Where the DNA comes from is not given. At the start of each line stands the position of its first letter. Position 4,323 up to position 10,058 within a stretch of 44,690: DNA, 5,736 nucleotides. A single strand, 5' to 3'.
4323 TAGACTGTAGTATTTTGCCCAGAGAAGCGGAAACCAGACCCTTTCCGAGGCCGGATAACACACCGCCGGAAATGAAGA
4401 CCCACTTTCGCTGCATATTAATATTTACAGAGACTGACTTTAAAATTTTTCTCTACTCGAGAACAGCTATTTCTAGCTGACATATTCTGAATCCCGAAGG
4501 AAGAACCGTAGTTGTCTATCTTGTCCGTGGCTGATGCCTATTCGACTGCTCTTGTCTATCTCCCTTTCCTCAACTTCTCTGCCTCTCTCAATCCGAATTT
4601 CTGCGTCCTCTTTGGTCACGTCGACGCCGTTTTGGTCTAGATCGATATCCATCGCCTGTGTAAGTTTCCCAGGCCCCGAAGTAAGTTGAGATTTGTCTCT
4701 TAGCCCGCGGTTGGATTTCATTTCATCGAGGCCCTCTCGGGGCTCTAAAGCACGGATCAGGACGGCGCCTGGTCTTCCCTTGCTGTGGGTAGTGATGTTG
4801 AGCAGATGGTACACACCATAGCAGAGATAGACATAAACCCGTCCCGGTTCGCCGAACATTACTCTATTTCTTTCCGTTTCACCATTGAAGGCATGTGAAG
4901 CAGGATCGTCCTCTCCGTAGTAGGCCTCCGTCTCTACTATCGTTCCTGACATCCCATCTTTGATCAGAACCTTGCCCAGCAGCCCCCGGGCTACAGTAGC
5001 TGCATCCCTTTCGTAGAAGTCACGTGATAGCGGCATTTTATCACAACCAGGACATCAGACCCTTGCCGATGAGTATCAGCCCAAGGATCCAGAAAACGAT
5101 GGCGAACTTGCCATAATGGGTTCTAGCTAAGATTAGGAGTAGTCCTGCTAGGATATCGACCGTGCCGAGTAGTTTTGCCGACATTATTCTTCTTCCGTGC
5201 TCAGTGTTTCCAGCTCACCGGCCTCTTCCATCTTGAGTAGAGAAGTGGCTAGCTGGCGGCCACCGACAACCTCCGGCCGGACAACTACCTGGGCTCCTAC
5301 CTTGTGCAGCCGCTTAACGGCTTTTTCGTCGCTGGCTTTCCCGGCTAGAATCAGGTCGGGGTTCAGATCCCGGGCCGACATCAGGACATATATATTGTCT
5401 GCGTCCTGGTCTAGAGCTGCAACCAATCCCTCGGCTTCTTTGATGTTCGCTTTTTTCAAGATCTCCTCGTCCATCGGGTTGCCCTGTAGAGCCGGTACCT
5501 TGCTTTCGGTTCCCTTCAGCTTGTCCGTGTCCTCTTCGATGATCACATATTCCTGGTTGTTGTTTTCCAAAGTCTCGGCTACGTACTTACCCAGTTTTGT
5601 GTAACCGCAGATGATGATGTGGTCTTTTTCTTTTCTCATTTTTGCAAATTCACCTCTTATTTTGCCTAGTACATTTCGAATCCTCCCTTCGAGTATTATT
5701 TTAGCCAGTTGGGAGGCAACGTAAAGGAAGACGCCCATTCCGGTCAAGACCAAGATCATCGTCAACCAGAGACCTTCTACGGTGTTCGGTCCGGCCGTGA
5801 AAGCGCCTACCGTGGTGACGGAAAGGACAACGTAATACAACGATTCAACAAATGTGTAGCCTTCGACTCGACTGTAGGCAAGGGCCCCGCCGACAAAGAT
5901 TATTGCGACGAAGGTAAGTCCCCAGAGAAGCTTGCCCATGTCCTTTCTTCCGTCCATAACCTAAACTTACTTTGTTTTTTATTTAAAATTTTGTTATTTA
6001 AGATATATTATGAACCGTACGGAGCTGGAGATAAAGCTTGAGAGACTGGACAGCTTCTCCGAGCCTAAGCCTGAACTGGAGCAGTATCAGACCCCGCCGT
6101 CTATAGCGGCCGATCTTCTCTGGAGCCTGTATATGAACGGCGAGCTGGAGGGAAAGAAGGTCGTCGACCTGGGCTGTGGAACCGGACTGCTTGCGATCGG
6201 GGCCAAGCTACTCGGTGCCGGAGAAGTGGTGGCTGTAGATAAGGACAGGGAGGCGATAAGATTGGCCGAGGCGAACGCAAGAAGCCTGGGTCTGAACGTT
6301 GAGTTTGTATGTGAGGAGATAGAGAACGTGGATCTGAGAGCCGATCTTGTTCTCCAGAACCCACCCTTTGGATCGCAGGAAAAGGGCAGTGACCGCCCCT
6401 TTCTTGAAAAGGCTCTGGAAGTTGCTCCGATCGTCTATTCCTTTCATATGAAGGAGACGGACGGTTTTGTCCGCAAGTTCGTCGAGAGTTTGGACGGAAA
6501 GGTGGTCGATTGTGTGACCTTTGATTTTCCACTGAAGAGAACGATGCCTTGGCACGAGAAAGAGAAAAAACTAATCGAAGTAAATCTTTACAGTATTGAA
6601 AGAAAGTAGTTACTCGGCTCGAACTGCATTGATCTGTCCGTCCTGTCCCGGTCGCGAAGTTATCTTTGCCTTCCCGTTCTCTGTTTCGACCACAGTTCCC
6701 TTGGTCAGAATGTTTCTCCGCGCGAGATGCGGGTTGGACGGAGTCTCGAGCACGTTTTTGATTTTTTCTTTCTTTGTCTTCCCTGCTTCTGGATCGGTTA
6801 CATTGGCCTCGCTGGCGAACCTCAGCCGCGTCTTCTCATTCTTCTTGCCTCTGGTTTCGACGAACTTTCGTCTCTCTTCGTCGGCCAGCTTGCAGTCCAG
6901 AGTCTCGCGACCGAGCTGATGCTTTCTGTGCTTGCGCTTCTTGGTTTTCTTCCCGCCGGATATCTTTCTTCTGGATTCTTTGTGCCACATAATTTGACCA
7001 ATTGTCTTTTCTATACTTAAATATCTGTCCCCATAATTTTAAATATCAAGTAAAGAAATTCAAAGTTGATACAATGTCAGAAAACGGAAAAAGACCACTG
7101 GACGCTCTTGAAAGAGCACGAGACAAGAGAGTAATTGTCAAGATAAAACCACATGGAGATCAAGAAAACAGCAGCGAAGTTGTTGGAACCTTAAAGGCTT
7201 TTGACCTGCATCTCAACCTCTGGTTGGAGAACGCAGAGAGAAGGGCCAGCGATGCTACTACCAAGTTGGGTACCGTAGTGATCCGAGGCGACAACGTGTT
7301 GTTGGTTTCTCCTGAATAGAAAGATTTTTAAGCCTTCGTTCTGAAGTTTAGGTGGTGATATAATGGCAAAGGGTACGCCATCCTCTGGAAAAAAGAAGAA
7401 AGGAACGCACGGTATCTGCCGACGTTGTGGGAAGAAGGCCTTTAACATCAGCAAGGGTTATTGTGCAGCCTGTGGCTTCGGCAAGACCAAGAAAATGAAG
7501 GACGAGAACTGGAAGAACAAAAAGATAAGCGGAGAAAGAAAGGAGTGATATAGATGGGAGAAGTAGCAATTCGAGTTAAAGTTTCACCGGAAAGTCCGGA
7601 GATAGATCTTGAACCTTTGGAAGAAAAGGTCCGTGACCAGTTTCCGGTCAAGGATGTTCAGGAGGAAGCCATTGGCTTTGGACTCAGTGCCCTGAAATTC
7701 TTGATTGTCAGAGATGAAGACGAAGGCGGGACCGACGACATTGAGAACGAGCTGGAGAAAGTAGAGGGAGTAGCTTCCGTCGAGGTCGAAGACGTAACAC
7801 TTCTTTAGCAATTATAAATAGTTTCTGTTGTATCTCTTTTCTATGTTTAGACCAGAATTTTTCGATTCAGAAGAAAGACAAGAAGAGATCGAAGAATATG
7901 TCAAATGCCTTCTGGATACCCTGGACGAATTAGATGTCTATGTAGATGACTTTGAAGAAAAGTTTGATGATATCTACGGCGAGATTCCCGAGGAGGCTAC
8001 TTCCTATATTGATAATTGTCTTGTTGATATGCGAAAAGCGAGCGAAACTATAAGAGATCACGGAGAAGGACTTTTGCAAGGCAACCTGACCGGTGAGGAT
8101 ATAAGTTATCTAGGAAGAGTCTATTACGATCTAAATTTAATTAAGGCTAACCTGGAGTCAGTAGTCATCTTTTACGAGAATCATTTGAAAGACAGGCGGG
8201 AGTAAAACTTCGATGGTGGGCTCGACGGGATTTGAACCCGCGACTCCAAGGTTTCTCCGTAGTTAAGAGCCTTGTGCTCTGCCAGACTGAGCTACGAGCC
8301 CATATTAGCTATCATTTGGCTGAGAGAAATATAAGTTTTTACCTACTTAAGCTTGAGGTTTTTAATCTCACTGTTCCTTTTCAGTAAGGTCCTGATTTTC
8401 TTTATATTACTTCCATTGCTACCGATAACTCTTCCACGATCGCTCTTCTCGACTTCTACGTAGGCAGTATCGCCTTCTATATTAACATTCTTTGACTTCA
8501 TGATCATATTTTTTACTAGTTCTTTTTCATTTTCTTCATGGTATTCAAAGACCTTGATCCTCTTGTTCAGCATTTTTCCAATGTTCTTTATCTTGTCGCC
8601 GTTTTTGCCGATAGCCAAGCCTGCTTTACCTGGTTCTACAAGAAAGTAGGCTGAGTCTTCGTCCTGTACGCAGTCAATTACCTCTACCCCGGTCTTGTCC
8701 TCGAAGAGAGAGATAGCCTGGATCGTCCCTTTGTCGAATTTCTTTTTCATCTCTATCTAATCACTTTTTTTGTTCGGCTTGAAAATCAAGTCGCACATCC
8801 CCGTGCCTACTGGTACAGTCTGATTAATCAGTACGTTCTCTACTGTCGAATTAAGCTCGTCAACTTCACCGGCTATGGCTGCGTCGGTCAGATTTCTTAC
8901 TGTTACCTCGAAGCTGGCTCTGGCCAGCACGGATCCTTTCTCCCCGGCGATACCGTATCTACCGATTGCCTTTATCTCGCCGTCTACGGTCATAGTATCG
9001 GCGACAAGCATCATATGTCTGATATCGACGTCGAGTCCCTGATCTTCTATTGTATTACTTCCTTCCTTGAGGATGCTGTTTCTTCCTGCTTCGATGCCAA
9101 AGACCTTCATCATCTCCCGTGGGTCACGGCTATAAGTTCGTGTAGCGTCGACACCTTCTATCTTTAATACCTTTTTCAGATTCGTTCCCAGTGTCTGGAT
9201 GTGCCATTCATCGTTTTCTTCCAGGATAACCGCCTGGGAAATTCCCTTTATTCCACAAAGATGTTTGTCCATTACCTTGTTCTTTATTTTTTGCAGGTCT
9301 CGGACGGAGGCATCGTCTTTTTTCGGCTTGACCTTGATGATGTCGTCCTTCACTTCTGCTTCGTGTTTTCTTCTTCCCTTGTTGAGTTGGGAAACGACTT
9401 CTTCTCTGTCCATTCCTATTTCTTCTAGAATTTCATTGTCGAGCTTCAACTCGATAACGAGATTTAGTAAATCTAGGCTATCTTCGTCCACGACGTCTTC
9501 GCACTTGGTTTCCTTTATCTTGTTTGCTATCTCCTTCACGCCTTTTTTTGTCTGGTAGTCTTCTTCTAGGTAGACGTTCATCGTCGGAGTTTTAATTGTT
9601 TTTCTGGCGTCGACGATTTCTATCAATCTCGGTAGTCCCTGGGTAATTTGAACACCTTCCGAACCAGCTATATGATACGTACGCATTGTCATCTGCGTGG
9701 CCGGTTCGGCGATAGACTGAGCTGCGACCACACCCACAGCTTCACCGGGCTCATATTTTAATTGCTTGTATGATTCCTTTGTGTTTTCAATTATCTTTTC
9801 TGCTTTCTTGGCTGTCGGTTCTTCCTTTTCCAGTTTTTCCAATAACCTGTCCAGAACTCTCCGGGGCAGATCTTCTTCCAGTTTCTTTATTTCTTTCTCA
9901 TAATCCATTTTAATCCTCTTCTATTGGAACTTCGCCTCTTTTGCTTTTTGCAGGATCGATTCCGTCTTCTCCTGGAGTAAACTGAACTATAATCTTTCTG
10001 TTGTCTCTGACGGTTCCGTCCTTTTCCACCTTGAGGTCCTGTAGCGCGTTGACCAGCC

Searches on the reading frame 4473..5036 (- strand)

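Call 46: search_protein_families(library=pfam, proteins=[window:4473-5036:-])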
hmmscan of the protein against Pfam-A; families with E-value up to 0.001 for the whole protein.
window:4473-5036:- (187 aa): 1 family
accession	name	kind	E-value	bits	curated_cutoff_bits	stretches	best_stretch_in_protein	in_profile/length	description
PF02245.21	Pur_DNA_glyco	-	4.4e-67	225.4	27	1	6-183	1-180/181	Methylpurine-DNA glycosylase (MPG)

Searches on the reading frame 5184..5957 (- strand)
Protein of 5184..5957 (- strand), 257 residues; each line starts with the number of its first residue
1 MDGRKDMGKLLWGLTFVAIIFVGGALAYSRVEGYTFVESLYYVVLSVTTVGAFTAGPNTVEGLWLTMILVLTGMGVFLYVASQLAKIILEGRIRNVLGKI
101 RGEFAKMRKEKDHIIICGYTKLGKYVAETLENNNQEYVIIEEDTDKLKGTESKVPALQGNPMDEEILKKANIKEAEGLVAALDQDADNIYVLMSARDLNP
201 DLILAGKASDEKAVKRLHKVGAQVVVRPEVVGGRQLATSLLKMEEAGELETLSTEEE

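Call 46: search_protein_families(library=pfam, proteins=[window:5184-5957:-])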
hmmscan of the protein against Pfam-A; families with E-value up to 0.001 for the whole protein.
window:5184-5957:- (257 aa): 3 families
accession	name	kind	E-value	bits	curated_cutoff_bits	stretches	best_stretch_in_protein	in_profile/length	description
PF02254.24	TrkA_N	-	1.5e-27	96.6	23.8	1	114-228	1-116/116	TrkA-N domain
PF07885.22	Ion_trans_2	-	3.9e-06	27.1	22.5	1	17-88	3-77/79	Ion channel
PF22614.2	Slo-like_RCK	-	7.8e-05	22.7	24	1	110-180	2-84/119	Calcium-activated potassium channel slowpoke-like RCK domain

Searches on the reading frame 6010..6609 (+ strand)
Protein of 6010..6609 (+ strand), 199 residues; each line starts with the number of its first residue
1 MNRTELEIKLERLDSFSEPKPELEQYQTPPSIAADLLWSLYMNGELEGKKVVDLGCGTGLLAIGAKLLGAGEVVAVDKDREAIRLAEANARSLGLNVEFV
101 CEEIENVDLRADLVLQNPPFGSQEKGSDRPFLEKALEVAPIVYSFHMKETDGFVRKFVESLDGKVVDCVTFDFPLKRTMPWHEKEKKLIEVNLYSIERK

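Call 46: search_protein_families(library=pfam, proteins=[window:6010-6609:+])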
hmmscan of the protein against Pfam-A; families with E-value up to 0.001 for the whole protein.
window:6010-6609:+ (199 aa): 9 families
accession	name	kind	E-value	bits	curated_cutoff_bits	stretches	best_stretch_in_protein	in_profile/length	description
PF05175.20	MTS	-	2.2e-14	53.9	23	1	44-125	30-113/170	Methyltransferase small domain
PF06325.19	PrmA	-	6.4e-14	52.6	22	1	46-117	160-233/296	Ribosomal protein L11 methyltransferase (PrmA)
PF13847.12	Methyltransf_31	-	1e-12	48.4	27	1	47-120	3-84/145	Methyltransferase domain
PF13649.12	Methyltransf_25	-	5.5e-11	43.4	27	1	51-114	1-68/97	Methyltransferase domain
PF03602.21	Cons_hypoth95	-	2.5e-07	31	24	1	43-124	37-127/182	Conserved hypothetical protein 95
PF08241.18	Methyltransf_11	-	3.3e-07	31.3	21.2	1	52-112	1-62/95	Methyltransferase domain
PF01170.24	UPF0020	-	5.2e-06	26.7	22.3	1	44-122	25-133/197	RMKL-like, methyltransferase domain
PF13489.12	Methyltransf_23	-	0.00011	22.4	27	1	46-103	21-61/164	Methyltransferase domain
PF08242.18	Methyltransf_12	-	0.00022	22.3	30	1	52-115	1-70/98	Methyltransferase domain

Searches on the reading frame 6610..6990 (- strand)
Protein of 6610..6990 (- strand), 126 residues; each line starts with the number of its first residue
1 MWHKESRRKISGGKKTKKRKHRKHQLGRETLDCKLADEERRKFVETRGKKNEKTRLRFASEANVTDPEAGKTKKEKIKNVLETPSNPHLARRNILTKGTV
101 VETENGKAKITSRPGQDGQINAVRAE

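Call 71: search_protein_families(library=pfam, proteins=[window:6610-6990:-])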
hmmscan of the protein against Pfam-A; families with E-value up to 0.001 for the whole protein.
window:6610-6990:- (126 aa): 1 family
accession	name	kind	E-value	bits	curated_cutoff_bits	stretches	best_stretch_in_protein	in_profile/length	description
PF01201.27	Ribosomal_S8e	-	2.9e-34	118.6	30.2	1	2-123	1-131/133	Ribosomal protein S8e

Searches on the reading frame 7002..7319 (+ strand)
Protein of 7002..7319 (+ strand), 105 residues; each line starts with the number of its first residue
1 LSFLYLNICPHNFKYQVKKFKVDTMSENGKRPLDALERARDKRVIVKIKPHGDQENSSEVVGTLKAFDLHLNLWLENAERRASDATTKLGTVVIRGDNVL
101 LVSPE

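Call 71: search_protein_families(library=pfam, proteins=[window:7002-7319:+])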
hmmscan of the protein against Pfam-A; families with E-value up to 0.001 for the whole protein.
window:7002-7319:+ (105 aa): 1 family
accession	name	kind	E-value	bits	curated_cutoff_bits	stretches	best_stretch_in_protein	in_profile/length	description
PF01423.28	LSM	-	2.1e-15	56.6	23.4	1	36-104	3-66/66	LSM domain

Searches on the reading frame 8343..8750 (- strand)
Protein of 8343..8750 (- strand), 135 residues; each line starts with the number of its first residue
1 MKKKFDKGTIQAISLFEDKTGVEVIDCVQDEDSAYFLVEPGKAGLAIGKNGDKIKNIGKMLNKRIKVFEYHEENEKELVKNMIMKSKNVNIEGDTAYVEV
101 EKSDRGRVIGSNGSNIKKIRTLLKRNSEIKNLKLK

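Call 47: search_protein_families(library=pfam, proteins=[window:8343-8750:-])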
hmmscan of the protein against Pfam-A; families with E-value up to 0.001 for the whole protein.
window:8343-8750:- (135 aa): 4 families
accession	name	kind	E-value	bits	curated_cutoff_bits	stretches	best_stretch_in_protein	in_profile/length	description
PF07650.23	KH_2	-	1.3e-14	54.2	22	2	21-72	14-65/78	KH domain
PF13184.12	KH_5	-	4.3e-10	40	27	1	34-91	5-67/69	NusA-like KH domain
PF00013.35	KH_1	-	5.6e-10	39.3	21.5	2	97-121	3-27/66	KH domain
PF13083.13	KH_KhpA-B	-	2.4e-08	34.2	32.1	1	78-125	7-60/73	KhpA/KhpB, KH domain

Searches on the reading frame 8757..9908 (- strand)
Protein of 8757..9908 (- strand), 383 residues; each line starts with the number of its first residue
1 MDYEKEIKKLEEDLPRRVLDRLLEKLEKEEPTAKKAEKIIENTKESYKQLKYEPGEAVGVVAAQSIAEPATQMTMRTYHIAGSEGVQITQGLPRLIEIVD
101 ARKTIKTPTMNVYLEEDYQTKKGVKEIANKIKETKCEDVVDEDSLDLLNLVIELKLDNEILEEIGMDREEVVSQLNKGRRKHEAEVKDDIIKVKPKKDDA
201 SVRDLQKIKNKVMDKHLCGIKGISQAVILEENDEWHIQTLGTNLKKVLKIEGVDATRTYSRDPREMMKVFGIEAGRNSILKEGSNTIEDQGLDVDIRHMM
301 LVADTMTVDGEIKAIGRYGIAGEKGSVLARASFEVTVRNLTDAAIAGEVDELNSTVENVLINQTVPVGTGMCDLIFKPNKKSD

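Call 47: search_protein_families(library=pfam, proteins=[window:8757-9908:-])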
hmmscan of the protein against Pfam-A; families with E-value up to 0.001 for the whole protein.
window:8757-9908:- (383 aa): 1 family
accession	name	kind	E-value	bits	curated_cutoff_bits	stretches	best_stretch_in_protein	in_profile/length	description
PF04998.22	RNA_pol_Rpb1_5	-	1.3e-51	176.1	28.5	1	27-324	44-263/267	RNA polymerase Rpb1, domain 5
